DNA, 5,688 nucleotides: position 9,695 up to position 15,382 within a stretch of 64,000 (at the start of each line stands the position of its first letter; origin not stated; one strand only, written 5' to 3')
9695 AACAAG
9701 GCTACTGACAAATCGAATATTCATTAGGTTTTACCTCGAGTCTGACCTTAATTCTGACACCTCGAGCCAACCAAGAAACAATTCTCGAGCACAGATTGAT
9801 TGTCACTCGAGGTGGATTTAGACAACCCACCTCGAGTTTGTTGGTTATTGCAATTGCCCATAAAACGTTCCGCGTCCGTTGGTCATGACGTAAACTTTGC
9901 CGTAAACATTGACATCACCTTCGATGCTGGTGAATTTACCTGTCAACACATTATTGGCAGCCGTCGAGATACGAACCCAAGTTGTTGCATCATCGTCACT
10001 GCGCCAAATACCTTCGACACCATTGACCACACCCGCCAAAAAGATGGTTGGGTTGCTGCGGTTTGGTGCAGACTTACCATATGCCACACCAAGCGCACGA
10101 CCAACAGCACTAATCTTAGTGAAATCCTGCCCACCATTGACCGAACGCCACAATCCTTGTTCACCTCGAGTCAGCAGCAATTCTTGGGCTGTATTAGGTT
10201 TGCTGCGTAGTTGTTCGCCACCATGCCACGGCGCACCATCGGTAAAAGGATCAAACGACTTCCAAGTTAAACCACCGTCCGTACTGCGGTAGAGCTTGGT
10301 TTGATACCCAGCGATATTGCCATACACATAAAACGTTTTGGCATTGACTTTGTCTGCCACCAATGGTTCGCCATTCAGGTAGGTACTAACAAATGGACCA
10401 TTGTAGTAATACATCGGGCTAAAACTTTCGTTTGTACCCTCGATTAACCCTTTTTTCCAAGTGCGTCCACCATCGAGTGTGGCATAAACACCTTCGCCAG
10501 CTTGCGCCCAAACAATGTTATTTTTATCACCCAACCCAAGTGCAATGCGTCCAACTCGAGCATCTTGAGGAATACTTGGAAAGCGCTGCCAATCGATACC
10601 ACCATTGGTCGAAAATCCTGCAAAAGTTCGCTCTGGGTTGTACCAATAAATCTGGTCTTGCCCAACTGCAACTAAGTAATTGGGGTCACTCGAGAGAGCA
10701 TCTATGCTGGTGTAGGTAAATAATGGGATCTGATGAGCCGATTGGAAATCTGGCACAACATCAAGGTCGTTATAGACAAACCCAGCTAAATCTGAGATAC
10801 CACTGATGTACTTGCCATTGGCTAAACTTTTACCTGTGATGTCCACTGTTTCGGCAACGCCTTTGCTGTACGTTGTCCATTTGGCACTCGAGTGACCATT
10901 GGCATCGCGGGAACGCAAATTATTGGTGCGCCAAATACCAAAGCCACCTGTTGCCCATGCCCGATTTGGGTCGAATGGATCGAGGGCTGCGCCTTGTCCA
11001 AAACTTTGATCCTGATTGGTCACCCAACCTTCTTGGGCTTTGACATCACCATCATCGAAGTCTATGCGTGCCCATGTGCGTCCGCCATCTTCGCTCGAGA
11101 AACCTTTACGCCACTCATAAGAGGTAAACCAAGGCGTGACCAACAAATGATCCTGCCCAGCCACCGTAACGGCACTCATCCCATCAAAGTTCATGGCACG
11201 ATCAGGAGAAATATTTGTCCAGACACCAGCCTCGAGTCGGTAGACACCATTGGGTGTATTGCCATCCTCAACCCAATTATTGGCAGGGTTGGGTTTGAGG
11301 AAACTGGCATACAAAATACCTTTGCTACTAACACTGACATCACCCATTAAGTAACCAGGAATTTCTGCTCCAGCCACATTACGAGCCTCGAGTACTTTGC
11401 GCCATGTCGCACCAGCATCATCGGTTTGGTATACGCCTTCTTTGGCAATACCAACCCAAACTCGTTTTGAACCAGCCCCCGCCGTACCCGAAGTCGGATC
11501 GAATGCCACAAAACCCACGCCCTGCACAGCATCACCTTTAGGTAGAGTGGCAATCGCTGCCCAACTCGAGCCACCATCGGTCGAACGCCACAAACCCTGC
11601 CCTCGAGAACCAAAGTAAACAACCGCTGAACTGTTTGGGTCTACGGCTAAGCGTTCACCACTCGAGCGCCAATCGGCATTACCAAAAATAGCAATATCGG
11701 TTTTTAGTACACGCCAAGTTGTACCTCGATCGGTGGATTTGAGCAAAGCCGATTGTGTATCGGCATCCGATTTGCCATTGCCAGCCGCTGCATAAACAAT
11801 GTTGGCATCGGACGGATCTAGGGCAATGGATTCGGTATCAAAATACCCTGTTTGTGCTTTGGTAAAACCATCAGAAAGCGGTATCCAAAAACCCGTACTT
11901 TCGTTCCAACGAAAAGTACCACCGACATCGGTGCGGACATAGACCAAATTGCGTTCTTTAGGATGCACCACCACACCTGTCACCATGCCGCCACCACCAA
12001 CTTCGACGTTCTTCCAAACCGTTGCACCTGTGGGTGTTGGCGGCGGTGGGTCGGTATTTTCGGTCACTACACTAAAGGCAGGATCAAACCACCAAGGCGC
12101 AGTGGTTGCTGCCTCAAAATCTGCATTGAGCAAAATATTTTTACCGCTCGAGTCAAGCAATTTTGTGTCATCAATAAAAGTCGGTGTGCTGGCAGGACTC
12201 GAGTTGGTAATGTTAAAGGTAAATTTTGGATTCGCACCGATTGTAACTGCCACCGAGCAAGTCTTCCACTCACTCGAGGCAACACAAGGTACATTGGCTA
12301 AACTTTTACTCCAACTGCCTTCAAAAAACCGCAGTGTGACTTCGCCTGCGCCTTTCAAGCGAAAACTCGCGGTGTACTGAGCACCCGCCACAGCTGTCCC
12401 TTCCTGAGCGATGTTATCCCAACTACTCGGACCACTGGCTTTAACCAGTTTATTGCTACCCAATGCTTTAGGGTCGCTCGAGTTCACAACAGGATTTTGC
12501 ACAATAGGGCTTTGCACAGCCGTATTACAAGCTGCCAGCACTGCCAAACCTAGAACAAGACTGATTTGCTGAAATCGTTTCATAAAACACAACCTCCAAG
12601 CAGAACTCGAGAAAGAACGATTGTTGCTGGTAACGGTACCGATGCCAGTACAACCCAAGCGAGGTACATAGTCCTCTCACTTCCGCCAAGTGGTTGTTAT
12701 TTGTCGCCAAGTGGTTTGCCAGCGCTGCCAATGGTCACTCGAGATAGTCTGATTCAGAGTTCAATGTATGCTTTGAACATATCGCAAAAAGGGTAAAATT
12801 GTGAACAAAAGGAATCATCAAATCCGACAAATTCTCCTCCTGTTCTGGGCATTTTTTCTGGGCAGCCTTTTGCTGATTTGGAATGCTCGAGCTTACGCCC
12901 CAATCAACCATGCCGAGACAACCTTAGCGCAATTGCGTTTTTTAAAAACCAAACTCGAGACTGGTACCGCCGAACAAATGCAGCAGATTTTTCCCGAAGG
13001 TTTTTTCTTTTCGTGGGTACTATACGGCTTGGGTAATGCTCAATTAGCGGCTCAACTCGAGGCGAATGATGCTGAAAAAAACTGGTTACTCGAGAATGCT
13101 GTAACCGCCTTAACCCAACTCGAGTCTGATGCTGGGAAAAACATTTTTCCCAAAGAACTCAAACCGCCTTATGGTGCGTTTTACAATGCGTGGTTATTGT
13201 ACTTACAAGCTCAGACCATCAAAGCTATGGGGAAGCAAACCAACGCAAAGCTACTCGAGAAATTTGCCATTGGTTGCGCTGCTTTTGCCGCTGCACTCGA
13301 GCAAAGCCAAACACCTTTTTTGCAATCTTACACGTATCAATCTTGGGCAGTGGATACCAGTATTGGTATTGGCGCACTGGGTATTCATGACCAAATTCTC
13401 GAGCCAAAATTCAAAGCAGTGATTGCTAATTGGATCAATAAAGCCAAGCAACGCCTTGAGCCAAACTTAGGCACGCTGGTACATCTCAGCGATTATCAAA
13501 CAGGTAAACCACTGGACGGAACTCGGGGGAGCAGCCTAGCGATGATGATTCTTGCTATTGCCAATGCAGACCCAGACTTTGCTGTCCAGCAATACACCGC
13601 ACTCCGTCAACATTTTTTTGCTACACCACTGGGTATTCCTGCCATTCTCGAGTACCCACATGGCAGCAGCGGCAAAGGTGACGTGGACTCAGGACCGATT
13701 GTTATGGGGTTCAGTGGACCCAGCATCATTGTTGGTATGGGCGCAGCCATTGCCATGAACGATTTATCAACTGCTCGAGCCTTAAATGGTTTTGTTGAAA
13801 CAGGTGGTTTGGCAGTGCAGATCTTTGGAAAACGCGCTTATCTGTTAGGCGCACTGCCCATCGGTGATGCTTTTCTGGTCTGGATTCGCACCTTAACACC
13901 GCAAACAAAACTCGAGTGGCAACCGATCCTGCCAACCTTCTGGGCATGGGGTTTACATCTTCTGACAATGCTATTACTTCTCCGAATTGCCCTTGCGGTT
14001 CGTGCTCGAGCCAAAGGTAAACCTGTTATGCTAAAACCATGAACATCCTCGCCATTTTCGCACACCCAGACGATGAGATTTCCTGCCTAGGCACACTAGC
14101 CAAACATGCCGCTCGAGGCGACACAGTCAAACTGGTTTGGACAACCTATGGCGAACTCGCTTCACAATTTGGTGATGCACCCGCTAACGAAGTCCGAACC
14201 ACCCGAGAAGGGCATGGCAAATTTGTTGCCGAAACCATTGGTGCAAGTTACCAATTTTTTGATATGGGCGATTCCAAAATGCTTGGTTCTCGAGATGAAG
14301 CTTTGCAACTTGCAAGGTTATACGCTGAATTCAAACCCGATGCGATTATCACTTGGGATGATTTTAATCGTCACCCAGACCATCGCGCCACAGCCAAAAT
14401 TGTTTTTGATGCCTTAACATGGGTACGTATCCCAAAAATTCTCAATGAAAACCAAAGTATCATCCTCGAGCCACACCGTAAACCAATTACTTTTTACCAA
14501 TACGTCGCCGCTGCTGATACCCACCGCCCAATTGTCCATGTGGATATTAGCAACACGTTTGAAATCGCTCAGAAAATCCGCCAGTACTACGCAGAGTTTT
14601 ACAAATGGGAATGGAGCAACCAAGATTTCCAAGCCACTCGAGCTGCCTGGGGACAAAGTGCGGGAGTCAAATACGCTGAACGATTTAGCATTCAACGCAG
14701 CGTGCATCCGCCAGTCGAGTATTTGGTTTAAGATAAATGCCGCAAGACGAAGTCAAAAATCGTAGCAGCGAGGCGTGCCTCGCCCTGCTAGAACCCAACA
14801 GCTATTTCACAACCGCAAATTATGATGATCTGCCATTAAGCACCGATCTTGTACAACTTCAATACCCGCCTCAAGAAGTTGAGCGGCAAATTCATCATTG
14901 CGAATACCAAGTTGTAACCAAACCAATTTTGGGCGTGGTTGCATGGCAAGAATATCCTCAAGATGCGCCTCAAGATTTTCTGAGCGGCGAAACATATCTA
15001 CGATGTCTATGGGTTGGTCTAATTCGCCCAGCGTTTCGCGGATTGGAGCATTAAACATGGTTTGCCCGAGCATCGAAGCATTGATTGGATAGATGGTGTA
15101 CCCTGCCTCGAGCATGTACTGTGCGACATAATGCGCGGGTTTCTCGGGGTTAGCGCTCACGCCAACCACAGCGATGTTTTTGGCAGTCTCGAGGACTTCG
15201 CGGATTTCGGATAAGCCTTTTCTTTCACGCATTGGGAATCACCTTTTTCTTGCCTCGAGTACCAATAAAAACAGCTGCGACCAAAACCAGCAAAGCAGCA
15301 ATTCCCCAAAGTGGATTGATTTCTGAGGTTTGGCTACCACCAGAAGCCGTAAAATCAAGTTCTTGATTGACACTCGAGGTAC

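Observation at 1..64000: CTCGAG is hyper-abundant (about one copy per 150 bp) in all reading frames and in spacers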

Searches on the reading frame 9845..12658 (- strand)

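Call 5: search_protein_families(library=ncbifam, proteins=[window:9845-12658:-])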
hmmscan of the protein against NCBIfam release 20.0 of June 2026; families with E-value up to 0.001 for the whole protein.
window:9845-12658:- (937 aa): 2 families
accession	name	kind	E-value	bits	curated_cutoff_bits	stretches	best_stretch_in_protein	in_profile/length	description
NF045728.1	glycosyl_F510_1955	equivalog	2.6e-25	89.1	175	3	298-432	67-183/246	F510_1955 family glycosylhydrolase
NF052228.1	T9SS_PorZ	equivalog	0.00089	17.8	260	0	257-295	357-398/757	type IX secretion system anionic LPS delivery protein PorZ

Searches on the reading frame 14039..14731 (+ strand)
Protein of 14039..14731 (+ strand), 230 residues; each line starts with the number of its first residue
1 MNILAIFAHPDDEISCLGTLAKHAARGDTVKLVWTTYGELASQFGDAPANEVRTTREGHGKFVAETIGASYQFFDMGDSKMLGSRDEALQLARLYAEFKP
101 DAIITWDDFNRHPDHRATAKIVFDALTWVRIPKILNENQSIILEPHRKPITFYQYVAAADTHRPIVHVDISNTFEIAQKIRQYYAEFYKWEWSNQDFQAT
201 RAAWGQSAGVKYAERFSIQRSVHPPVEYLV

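Call 14: search_protein_families(library=pfam, proteins=[window:14039-14731:+], max_evalue=0.00001)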
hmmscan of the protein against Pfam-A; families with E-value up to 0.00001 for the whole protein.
window:14039-14731:+ (230 aa): 1 family
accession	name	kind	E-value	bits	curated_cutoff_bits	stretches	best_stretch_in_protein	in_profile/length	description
PF02585.22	PIG-L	-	2.8e-24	86.5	28.2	1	4-125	1-128/129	GlcNAc-PI de-N-acetylase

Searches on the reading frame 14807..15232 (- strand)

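Call 14: search_protein_families(library=pfam, proteins=[window:14807-15232:-], max_evalue=0.00001)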
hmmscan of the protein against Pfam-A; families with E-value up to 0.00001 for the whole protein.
window:14807-15232:- (141 aa): 1 family
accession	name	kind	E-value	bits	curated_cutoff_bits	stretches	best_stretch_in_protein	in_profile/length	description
PF13380.12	CoA_binding_2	-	1.1e-33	116.5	22.8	1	18-136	1-115/116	CoA binding domain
